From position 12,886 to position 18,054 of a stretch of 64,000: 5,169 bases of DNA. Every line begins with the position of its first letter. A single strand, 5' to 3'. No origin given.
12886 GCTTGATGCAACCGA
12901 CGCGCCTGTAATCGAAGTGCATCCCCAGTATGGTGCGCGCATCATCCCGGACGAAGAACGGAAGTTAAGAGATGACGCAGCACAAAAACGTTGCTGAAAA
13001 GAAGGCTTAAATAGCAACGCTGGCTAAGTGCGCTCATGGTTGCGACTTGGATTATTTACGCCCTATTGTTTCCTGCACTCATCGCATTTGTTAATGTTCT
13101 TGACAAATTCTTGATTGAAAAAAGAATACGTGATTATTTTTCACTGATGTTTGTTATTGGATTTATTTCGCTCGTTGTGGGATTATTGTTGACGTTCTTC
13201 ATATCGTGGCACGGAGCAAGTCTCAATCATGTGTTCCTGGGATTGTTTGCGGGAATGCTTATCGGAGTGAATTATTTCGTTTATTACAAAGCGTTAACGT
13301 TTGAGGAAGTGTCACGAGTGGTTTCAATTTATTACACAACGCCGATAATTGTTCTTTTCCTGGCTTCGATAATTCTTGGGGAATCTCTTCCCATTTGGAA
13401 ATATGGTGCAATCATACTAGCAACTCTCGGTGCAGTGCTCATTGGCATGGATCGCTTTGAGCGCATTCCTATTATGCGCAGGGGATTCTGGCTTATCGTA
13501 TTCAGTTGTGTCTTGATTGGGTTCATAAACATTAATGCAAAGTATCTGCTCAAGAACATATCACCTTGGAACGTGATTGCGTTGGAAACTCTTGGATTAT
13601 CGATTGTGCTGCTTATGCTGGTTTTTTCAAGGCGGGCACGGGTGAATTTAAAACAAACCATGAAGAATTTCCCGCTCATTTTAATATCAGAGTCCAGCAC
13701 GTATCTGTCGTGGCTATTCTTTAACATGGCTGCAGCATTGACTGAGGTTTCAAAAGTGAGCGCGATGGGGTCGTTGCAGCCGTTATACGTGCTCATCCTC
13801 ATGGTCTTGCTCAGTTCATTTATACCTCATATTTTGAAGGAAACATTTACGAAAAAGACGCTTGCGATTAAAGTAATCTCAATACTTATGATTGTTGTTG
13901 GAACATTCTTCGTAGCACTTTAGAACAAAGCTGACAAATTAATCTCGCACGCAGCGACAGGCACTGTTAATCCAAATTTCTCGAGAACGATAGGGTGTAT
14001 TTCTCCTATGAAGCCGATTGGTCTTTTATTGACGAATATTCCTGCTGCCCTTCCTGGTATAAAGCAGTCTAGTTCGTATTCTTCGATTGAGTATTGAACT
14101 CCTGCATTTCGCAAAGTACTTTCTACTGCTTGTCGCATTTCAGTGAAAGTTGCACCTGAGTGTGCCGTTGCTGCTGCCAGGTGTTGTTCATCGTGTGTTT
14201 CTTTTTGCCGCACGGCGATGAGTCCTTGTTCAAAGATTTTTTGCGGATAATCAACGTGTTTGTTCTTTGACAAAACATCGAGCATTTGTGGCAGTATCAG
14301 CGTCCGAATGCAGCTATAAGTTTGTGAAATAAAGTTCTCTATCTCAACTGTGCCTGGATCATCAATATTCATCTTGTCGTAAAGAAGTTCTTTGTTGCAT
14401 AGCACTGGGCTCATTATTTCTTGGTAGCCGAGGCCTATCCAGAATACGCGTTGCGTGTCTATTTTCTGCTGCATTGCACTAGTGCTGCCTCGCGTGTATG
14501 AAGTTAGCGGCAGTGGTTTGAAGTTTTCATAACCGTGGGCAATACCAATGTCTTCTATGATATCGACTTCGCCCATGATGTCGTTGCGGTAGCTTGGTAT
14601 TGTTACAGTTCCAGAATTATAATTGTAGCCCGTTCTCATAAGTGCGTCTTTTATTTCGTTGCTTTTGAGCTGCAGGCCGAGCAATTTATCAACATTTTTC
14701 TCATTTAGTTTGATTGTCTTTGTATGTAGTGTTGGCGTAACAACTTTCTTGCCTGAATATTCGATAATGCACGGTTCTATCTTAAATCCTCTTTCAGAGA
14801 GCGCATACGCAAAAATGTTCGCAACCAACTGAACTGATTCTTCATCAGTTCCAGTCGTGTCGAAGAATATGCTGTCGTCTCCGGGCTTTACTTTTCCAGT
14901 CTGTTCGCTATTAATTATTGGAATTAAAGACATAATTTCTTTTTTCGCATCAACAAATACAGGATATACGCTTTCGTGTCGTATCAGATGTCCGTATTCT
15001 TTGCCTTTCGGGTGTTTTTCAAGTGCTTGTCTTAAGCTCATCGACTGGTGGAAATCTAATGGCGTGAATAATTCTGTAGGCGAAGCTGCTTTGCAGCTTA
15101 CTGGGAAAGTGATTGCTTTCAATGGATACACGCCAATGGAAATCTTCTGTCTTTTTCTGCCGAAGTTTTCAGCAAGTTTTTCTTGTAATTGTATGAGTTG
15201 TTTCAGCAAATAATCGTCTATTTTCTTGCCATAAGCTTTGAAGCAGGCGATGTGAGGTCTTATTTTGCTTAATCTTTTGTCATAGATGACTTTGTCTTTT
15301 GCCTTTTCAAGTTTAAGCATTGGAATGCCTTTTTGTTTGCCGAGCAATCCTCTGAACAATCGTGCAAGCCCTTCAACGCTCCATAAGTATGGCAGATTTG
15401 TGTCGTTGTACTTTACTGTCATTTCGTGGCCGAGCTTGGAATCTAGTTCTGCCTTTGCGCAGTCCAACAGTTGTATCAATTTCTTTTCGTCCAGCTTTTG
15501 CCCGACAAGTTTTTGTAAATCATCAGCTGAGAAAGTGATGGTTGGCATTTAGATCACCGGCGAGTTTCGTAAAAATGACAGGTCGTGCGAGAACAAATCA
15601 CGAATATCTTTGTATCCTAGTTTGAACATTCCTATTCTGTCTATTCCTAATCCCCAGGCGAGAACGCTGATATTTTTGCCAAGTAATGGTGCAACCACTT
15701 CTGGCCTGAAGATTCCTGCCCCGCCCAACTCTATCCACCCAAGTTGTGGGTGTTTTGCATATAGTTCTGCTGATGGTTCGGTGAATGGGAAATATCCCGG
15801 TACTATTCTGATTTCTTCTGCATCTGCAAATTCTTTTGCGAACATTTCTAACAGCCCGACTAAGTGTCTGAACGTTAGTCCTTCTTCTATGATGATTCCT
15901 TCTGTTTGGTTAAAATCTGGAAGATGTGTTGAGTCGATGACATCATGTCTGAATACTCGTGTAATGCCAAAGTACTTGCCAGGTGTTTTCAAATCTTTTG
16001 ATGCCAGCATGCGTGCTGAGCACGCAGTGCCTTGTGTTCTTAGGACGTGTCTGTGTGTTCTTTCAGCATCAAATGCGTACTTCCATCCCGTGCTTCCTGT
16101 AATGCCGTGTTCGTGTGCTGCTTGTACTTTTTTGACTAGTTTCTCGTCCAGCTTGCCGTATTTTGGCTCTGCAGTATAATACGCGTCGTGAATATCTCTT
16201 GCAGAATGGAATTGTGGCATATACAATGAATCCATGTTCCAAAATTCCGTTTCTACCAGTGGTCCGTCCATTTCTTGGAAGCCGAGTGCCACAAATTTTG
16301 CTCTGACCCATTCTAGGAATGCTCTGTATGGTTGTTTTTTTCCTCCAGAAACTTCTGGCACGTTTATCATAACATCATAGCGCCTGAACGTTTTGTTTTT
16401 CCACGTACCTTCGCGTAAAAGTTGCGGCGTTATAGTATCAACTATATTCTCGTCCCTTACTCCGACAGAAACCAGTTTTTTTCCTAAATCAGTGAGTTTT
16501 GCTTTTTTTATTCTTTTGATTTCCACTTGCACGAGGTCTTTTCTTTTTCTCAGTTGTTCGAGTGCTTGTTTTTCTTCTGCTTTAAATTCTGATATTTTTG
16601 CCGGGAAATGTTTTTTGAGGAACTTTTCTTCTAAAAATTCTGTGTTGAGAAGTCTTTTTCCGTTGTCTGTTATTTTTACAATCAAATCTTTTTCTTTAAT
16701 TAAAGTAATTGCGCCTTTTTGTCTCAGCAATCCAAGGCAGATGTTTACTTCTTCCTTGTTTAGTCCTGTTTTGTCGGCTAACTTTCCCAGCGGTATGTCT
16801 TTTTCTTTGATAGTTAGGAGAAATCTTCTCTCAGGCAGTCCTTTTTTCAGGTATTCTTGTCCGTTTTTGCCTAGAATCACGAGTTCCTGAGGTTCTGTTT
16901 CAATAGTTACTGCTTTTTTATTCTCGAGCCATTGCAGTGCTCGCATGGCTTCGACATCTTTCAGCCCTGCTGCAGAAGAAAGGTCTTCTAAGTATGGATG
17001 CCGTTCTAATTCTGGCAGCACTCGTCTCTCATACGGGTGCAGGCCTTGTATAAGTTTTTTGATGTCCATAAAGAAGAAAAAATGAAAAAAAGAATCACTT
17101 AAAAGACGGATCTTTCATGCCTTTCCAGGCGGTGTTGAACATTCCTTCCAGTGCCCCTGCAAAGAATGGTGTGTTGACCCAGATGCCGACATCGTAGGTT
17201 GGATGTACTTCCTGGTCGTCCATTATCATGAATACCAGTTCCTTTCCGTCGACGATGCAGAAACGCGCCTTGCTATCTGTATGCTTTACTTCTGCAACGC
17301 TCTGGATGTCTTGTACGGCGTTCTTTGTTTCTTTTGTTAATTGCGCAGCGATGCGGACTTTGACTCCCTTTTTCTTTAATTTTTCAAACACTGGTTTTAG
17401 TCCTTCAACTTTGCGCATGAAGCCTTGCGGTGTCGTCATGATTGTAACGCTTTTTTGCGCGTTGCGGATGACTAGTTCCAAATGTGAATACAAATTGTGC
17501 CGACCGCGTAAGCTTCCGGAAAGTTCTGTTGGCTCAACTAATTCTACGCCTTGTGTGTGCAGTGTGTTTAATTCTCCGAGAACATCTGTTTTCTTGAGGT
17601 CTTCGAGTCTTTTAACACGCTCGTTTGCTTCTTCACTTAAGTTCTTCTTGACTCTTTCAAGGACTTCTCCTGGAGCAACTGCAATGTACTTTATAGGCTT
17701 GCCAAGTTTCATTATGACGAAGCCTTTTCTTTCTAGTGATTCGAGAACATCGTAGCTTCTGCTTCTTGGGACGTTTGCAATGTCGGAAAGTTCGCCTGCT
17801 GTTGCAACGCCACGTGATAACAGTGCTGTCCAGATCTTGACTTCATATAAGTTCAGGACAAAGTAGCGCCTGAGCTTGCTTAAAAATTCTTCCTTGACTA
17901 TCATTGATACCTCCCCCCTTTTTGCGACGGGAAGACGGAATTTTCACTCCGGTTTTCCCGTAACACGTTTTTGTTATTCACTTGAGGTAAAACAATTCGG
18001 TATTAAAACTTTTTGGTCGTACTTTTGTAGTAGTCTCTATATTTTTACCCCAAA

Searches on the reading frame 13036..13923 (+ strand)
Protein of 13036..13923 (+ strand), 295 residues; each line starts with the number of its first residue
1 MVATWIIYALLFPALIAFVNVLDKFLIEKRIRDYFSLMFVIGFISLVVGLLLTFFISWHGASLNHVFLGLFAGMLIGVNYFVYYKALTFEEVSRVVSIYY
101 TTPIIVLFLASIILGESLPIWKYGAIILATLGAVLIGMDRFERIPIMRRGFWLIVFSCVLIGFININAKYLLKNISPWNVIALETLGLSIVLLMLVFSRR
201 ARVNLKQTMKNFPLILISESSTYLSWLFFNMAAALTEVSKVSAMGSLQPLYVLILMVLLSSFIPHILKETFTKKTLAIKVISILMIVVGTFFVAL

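Call 12: search_protein_families(library=pfam, proteins=[window:13036-13923:+], max_evalue=0.001)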
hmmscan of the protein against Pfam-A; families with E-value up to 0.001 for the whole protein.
window:13036-13923:+ (295 aa): 1 family
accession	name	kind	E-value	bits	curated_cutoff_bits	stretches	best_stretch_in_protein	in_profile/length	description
PF00892.27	EamA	-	5.7e-22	78.9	28.2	2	4-137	2-134/135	EamA-like transporter family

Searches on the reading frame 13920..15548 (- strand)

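Call 12: search_protein_families(library=pfam, proteins=[window:13920-15548:-], max_evalue=0.001)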
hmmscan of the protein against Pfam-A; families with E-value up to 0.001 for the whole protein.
window:13920-15548:- (542 aa): 2 families
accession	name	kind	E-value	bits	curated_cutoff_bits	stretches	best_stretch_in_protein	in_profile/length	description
PF17759.6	tRNA_synthFbeta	-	1.5e-36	126.4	22.4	1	346-538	5-214/214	Phenylalanyl tRNA synthetase beta chain CLM domain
PF03484.21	B5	-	5.3e-19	68.6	28.6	1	279-340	1-67/67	tRNA synthetase B5 domain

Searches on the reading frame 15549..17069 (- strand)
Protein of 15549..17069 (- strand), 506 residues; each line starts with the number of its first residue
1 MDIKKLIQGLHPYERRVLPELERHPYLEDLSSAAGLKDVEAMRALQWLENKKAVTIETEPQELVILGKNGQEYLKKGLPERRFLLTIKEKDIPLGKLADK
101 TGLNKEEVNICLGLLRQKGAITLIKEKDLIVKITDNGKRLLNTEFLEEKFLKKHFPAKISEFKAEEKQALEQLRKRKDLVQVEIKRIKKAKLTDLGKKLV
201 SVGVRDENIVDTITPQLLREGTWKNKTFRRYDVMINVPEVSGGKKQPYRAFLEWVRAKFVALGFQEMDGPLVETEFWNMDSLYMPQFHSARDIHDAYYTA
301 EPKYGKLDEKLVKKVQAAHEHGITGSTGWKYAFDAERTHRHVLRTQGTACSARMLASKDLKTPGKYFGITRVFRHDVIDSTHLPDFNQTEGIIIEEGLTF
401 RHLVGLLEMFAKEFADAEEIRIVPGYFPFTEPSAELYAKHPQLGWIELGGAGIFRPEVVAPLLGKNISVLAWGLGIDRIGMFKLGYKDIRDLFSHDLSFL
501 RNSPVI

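Call 12: search_protein_families(library=pfam, proteins=[window:15549-17069:-], max_evalue=0.001)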
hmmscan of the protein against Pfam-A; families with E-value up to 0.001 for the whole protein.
window:15549-17069:- (506 aa): 2 families
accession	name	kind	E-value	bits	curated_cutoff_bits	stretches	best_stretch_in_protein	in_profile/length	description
PF01409.25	tRNA-synt_2d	-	7.6e-78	261.8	19.8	1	231-502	2-245/246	tRNA synthetases class II core domain (F)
PF00152.25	tRNA-synt_2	-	0.00023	20.8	25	0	365-390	93-118/308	tRNA synthetases class II (D, K and N)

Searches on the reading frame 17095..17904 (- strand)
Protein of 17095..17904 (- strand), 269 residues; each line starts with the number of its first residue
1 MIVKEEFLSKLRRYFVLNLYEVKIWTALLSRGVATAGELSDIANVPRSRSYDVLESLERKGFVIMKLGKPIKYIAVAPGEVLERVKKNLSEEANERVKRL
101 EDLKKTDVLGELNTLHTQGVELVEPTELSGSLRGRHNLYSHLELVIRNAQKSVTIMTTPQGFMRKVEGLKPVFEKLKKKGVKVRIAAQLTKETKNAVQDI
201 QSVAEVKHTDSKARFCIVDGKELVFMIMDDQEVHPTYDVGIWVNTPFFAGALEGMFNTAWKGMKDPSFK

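Call 12: search_protein_families(library=pfam, proteins=[window:17095-17904:-], max_evalue=0.001)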
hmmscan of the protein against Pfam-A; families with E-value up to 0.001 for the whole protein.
window:17095-17904:- (269 aa): 2 families
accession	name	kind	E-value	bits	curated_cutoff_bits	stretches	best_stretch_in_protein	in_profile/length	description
PF01978.25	TrmB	-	2.3e-17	63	25.6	1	17-78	6-67/68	Sugar-specific transcriptional regulator TrmB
PF11495.14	Regulator_TrmB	-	9.6e-08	32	22.2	1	133-261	6-130/233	Archaeal transcriptional regulator TrmB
